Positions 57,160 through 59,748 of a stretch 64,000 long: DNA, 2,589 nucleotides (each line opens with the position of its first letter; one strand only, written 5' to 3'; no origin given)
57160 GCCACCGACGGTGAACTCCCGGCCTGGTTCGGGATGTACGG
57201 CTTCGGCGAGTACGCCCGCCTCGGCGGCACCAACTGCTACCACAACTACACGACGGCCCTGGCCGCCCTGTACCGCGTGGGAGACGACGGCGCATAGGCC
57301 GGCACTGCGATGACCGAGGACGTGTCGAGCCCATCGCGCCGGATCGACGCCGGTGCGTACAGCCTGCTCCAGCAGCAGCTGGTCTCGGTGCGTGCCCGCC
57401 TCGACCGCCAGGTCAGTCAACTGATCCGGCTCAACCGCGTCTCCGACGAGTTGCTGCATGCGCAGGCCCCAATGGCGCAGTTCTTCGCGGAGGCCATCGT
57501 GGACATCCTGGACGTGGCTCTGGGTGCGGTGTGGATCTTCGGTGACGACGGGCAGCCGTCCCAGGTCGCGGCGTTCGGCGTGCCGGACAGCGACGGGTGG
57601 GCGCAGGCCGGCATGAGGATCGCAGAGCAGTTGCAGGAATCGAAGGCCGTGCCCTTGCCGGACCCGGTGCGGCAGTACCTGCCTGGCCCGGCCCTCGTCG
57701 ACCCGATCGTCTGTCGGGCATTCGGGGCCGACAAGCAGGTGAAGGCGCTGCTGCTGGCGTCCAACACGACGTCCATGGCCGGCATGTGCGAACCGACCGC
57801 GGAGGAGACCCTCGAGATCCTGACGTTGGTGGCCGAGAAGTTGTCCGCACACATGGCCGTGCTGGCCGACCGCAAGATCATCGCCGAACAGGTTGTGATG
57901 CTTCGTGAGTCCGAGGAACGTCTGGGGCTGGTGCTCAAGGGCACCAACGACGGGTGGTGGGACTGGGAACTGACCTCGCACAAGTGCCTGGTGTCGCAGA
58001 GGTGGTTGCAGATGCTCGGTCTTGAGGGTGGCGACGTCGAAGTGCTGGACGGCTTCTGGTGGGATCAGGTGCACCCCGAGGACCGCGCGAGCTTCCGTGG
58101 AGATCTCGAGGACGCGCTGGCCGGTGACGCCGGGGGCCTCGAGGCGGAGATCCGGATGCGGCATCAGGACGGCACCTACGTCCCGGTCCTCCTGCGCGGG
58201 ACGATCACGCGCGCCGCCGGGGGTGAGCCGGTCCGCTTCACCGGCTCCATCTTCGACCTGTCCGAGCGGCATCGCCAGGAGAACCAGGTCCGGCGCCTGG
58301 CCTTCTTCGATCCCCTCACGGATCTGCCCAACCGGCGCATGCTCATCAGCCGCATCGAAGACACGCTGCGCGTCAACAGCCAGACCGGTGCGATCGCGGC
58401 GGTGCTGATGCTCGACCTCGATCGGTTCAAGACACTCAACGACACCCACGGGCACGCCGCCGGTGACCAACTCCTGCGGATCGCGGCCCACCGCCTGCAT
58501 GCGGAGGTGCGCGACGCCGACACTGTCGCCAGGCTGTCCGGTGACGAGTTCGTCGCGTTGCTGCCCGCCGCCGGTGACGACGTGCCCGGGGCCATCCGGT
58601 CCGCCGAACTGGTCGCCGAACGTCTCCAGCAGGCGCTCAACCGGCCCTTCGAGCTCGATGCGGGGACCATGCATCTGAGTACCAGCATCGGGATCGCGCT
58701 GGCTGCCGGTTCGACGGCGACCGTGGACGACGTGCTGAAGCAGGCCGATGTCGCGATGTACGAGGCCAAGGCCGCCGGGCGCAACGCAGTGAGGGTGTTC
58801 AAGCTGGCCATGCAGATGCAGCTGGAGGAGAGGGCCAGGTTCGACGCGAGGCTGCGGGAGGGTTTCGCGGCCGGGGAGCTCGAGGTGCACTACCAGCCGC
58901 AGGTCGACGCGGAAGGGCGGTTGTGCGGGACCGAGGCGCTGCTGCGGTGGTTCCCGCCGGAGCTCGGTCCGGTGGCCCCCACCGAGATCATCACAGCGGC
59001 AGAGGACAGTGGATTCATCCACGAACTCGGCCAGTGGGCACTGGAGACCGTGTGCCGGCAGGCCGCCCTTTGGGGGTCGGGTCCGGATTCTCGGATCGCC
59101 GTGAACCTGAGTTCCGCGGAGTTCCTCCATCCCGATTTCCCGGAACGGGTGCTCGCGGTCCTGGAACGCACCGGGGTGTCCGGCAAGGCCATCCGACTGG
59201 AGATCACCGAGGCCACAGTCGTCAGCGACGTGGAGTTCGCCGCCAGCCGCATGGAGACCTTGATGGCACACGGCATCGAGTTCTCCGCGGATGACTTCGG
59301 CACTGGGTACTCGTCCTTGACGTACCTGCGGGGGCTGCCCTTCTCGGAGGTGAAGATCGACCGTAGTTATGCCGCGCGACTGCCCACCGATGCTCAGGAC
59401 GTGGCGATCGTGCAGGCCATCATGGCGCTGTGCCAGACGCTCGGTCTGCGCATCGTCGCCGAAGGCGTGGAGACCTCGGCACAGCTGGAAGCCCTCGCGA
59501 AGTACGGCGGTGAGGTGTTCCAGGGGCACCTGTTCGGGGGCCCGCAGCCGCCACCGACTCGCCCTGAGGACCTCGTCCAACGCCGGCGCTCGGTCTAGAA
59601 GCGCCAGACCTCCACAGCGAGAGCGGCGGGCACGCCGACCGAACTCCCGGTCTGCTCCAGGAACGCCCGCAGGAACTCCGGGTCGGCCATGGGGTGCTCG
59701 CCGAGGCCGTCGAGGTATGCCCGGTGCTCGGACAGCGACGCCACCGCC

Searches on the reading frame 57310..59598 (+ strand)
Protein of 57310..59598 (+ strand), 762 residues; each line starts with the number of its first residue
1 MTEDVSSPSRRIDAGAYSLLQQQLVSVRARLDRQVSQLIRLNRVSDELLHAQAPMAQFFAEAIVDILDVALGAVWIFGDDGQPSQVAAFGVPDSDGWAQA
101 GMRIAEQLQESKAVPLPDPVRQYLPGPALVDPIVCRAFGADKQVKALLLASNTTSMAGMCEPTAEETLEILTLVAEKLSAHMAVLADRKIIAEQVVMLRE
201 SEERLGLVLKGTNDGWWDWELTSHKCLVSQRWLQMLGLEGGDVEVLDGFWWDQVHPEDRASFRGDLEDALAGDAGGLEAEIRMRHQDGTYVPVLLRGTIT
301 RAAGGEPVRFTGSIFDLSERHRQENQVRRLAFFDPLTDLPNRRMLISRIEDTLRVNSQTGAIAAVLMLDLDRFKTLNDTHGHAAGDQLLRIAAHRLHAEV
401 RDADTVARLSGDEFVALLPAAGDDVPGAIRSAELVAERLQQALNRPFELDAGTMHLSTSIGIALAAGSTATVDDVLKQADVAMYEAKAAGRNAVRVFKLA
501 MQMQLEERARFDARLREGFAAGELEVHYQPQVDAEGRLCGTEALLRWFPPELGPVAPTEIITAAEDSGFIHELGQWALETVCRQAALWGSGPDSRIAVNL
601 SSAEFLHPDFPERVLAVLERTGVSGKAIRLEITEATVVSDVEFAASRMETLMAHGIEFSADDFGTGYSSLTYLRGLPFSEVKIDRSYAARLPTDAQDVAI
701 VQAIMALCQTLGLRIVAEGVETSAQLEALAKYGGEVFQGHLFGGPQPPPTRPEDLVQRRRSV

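Call 24: find_encoding_contigs(protein=window:57310-59598:+, flank=10000, max_places=10)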
Protein window:57310-59598:+ (762 aa): 21 contigs read that carry it; 10 places shown.
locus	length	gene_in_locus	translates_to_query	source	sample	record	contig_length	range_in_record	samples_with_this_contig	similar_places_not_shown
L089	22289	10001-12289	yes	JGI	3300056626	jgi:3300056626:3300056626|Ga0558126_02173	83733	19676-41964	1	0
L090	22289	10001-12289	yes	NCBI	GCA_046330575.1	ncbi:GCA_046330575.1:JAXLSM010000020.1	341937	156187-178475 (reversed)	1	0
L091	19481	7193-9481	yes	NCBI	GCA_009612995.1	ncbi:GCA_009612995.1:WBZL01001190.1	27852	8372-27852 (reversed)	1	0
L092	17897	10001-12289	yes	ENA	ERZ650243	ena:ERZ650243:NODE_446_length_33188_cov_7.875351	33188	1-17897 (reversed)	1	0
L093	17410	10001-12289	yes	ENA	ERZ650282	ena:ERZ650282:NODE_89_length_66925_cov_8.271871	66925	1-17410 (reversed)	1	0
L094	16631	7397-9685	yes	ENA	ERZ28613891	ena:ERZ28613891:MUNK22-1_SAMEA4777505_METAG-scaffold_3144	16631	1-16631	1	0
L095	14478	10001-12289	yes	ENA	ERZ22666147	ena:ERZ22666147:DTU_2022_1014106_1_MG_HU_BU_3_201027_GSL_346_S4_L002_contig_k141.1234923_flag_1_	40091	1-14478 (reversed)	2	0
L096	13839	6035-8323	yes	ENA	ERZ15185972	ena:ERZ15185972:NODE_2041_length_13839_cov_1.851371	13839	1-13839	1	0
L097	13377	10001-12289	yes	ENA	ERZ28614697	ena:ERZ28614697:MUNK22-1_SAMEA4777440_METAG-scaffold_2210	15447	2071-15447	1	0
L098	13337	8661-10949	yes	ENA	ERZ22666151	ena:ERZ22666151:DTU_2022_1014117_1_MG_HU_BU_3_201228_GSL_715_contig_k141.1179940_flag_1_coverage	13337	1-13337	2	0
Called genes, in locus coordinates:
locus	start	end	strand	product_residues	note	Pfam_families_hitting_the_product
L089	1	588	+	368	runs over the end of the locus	PF00561:Abhydrolase_1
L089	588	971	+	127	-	PF08818:DUF1801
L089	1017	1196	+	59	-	-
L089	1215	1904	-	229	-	-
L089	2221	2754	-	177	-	PF04978:MST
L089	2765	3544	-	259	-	PF00903:Glyoxalase, PF18029:Glyoxalase_6 (faint), PF00903:Glyoxalase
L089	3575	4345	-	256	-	PF00903:Glyoxalase, PF18029:Glyoxalase_6 (weak), PF22677:Ble-like_N (faint), PF00903:Glyoxalase (weak), PF18029:Glyoxalase_6 (weak)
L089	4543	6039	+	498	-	PF00370:FGGY_N, PF02782:FGGY_C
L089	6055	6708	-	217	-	PF01451:LMWPc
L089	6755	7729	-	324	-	PF00583:Acetyltransf_1, PF13508:Acetyltransf_7 (weak)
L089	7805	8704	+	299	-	-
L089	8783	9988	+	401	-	PF08495:FIST, PF10442:FIST_C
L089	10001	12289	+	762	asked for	PF08447:PAS_3, PF00990:GGDEF, PF00563:EAL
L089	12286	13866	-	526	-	PF01145:Band_7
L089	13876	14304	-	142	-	PF01957:NfeD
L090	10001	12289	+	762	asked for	PF08447:PAS_3, PF00990:GGDEF, PF00563:EAL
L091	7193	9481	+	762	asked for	PF08447:PAS_3, PF00990:GGDEF, PF00563:EAL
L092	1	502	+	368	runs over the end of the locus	PF00561:Abhydrolase_1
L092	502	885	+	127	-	PF08818:DUF1801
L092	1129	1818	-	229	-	-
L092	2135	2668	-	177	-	PF04978:MST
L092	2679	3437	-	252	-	PF00903:Glyoxalase, PF18029:Glyoxalase_6 (faint), PF00903:Glyoxalase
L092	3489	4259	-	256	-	PF00903:Glyoxalase, PF22677:Ble-like_N (faint), PF18029:Glyoxalase_6 (faint)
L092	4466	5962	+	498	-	PF00370:FGGY_N, PF02782:FGGY_C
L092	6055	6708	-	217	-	PF01451:LMWPc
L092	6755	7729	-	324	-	PF00583:Acetyltransf_1, PF13508:Acetyltransf_7 (weak)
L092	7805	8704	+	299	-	-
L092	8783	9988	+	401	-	PF08495:FIST, PF10442:FIST_C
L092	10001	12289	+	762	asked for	PF08447:PAS_3, PF00990:GGDEF, PF00563:EAL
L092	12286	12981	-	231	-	PF02585:PIG-L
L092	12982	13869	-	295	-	PF01145:Band_7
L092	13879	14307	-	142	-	PF01957:NfeD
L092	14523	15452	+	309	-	PF12146:Hydrolase_4, PF00561:Abhydrolase_1, PF12697:Abhydrolase_6, PF00326:Peptidase_S9 (faint)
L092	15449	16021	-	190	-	PF16702:DUF5063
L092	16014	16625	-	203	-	PF21176:RecR_HhH, PF13662:Toprim_4, PF01751:Toprim, PF21175:RecR_C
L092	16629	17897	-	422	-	?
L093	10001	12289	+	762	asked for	PF08447:PAS_3, PF00990:GGDEF, PF00563:EAL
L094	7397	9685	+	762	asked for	PF08447:PAS_3, PF00990:GGDEF, PF00563:EAL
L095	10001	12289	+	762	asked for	PF08447:PAS_3, PF00990:GGDEF, PF00563:EAL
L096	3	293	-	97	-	?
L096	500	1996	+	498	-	PF00370:FGGY_N, PF02782:FGGY_C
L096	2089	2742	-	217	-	PF01451:LMWPc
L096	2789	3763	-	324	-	PF00583:Acetyltransf_1, PF13508:Acetyltransf_7 (weak)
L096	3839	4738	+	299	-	-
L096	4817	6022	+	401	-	PF08495:FIST, PF10442:FIST_C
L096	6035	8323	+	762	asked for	PF08447:PAS_3, PF00990:GGDEF, PF00563:EAL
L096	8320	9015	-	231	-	PF02585:PIG-L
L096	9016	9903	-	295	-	PF01145:Band_7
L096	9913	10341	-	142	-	PF01957:NfeD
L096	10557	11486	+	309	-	PF12146:Hydrolase_4, PF00561:Abhydrolase_1, PF12697:Abhydrolase_6, PF00326:Peptidase_S9 (faint)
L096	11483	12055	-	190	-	PF16702:DUF5063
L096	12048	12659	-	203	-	PF21176:RecR_HhH, PF13662:Toprim_4, PF01751:Toprim, PF21175:RecR_C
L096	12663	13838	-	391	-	?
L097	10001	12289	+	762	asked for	PF08447:PAS_3, PF00990:GGDEF, PF00563:EAL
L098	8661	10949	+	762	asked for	PF08447:PAS_3, PF00990:GGDEF, PF00563:EAL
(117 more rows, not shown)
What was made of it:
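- L092 and L096 end in dnaX (call 24).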
